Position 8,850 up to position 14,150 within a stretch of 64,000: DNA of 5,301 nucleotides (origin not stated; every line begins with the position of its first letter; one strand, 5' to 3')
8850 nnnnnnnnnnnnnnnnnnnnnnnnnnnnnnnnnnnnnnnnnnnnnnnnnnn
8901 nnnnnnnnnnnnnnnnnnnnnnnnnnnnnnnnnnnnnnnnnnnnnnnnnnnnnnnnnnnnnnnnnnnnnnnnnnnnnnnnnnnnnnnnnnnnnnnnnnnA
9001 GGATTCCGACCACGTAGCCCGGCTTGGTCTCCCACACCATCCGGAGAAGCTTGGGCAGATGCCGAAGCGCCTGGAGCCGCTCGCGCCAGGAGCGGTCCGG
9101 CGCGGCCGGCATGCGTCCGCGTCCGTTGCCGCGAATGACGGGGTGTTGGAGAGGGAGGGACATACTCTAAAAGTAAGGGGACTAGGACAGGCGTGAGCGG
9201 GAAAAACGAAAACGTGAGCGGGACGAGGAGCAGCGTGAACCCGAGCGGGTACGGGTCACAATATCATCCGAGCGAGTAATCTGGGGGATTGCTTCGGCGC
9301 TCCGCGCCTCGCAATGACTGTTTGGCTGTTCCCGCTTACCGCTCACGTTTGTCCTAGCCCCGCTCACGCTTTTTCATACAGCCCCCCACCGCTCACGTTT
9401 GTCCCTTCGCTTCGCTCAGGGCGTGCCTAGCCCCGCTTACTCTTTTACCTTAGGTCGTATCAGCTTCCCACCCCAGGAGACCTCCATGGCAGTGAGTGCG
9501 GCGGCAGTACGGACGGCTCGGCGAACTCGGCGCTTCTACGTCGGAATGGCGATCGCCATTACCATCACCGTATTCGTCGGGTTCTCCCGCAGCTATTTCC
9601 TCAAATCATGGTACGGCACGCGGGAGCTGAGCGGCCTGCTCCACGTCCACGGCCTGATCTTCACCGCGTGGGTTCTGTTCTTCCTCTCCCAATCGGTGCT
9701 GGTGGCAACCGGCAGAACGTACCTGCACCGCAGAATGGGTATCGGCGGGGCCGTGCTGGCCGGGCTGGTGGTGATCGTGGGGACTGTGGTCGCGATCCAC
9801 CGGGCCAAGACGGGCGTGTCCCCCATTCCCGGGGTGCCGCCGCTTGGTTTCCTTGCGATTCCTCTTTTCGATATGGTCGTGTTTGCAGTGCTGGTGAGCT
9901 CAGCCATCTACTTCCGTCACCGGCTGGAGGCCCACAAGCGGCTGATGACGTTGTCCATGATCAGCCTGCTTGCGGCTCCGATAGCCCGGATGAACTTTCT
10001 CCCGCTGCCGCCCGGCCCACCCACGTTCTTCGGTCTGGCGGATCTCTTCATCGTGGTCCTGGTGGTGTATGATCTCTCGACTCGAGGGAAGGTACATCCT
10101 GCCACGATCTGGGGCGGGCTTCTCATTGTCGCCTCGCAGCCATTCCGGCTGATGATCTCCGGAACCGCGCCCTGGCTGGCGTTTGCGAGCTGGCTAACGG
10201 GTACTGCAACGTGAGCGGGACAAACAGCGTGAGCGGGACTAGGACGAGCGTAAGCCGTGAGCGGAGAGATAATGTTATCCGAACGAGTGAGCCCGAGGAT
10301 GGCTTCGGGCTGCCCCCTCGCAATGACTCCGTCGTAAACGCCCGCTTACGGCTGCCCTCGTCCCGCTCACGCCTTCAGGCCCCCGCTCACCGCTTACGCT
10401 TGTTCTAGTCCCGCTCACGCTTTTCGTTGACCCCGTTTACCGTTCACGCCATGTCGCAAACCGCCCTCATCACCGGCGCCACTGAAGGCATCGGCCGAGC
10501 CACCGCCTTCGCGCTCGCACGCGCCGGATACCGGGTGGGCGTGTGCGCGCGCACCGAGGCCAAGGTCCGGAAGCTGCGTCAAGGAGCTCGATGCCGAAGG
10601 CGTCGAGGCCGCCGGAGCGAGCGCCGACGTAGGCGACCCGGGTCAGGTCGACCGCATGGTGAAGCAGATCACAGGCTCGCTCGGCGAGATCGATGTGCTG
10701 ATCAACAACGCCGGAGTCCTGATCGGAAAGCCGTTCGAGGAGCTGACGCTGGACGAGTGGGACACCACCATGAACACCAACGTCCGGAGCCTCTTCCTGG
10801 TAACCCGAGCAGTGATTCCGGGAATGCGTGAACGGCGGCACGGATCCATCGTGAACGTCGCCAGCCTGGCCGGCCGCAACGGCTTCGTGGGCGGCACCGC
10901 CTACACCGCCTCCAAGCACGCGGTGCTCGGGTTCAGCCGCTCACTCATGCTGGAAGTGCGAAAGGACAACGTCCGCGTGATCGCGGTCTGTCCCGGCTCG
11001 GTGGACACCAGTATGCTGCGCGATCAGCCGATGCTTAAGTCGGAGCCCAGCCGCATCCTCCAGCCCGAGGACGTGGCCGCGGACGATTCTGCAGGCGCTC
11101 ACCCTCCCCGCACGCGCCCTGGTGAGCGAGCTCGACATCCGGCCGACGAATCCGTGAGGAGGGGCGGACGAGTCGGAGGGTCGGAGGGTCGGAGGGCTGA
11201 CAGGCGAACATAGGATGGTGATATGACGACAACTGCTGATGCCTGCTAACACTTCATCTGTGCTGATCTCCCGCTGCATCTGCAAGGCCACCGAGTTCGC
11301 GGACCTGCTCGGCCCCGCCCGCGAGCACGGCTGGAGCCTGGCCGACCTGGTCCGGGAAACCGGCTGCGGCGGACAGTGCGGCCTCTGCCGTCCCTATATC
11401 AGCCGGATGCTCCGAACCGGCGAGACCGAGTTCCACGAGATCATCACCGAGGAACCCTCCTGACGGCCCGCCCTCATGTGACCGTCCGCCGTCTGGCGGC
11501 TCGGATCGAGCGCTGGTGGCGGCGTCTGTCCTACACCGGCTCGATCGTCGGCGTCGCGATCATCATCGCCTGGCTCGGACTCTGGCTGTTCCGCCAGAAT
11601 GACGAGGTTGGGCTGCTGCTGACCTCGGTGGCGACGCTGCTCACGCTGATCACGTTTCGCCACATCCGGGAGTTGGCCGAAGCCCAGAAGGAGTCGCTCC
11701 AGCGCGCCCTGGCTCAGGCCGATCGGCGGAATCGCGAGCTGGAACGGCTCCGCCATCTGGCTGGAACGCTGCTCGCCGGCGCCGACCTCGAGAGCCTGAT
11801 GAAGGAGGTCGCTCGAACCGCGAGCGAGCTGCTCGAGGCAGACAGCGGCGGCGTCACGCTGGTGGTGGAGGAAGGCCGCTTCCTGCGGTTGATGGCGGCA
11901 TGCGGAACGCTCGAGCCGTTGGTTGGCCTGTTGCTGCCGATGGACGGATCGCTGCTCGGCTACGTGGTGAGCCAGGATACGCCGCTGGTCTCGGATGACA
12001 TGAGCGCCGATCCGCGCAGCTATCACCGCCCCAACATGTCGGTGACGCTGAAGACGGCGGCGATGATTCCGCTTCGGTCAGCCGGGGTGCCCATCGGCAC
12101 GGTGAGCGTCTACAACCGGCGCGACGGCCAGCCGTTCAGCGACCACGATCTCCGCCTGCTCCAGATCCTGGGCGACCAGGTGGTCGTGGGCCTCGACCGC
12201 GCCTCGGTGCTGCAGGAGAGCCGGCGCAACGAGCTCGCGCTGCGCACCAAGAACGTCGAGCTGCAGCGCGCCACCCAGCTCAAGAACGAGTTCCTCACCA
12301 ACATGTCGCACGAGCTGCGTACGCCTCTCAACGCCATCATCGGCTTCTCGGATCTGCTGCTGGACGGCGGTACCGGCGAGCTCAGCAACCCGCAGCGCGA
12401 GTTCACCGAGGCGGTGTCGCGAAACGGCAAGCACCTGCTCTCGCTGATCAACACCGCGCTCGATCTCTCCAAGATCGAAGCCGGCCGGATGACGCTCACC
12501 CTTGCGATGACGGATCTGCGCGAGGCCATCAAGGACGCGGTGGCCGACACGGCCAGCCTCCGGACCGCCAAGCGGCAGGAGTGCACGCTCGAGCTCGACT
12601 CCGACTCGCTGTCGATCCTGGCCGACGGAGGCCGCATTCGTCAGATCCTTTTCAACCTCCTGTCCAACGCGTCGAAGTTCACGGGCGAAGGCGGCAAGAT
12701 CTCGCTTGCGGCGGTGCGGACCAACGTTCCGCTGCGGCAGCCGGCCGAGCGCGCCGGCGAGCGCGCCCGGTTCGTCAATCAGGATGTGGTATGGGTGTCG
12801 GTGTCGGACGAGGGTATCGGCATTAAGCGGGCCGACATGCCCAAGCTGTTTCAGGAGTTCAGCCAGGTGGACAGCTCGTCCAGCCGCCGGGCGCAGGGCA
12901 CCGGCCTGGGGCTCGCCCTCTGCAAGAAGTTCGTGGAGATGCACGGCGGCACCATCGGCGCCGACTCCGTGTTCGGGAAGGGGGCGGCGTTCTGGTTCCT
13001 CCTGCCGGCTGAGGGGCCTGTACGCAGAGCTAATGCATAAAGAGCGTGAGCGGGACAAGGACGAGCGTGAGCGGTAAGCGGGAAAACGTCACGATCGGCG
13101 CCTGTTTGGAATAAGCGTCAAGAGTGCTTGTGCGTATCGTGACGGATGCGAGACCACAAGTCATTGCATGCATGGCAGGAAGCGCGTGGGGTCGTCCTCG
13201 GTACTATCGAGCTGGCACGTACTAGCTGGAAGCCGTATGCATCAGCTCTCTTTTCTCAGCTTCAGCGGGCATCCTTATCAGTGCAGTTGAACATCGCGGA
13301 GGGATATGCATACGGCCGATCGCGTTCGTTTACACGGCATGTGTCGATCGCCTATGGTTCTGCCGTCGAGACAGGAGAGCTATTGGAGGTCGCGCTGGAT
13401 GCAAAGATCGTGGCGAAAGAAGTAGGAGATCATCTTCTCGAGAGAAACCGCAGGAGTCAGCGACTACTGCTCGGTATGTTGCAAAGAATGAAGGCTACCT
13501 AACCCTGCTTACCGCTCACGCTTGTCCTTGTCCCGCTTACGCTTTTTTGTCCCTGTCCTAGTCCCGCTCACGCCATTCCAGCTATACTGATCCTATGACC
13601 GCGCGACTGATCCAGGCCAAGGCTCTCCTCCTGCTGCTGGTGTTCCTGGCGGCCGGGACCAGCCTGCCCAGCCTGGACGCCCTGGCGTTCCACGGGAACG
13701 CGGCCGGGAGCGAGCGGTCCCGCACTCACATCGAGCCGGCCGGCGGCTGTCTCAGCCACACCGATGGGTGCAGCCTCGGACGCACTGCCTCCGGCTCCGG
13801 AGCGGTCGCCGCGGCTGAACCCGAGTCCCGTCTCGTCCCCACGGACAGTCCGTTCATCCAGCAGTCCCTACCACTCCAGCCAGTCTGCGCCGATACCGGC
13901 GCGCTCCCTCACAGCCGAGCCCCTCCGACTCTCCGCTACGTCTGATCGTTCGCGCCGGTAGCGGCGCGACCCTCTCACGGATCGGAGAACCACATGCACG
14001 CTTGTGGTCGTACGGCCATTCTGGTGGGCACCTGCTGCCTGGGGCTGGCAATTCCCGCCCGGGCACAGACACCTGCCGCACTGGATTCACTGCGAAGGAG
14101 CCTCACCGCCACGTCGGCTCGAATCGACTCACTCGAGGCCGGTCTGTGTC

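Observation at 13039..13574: Four-helix-bundle (rRNA-IVS / Avd-like) ORF in the loop of a ~40-bp hairpin built from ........-type units, located outside rRNA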

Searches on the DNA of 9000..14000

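Call 13: search_rna_families(source=window, start=9000, end=14000, threshold=evalue, max_evalue=5, show_alignments=3)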
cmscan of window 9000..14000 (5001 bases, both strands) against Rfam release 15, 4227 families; matches with E-value up to 5: 2.
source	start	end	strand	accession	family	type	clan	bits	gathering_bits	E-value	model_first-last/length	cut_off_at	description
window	9068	9181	+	RF00634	SAM-IV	Cis-reg; riboswitch;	CL00012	25.7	38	0.18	1-116/116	no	SAM (S-adenosyl methionine) riboswitch aptamer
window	12442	12521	+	RF00223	IRES_Bip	Cis-reg; IRES;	-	15.5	40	0.14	1-263/263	no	bip internal ribosome entry site (IRES)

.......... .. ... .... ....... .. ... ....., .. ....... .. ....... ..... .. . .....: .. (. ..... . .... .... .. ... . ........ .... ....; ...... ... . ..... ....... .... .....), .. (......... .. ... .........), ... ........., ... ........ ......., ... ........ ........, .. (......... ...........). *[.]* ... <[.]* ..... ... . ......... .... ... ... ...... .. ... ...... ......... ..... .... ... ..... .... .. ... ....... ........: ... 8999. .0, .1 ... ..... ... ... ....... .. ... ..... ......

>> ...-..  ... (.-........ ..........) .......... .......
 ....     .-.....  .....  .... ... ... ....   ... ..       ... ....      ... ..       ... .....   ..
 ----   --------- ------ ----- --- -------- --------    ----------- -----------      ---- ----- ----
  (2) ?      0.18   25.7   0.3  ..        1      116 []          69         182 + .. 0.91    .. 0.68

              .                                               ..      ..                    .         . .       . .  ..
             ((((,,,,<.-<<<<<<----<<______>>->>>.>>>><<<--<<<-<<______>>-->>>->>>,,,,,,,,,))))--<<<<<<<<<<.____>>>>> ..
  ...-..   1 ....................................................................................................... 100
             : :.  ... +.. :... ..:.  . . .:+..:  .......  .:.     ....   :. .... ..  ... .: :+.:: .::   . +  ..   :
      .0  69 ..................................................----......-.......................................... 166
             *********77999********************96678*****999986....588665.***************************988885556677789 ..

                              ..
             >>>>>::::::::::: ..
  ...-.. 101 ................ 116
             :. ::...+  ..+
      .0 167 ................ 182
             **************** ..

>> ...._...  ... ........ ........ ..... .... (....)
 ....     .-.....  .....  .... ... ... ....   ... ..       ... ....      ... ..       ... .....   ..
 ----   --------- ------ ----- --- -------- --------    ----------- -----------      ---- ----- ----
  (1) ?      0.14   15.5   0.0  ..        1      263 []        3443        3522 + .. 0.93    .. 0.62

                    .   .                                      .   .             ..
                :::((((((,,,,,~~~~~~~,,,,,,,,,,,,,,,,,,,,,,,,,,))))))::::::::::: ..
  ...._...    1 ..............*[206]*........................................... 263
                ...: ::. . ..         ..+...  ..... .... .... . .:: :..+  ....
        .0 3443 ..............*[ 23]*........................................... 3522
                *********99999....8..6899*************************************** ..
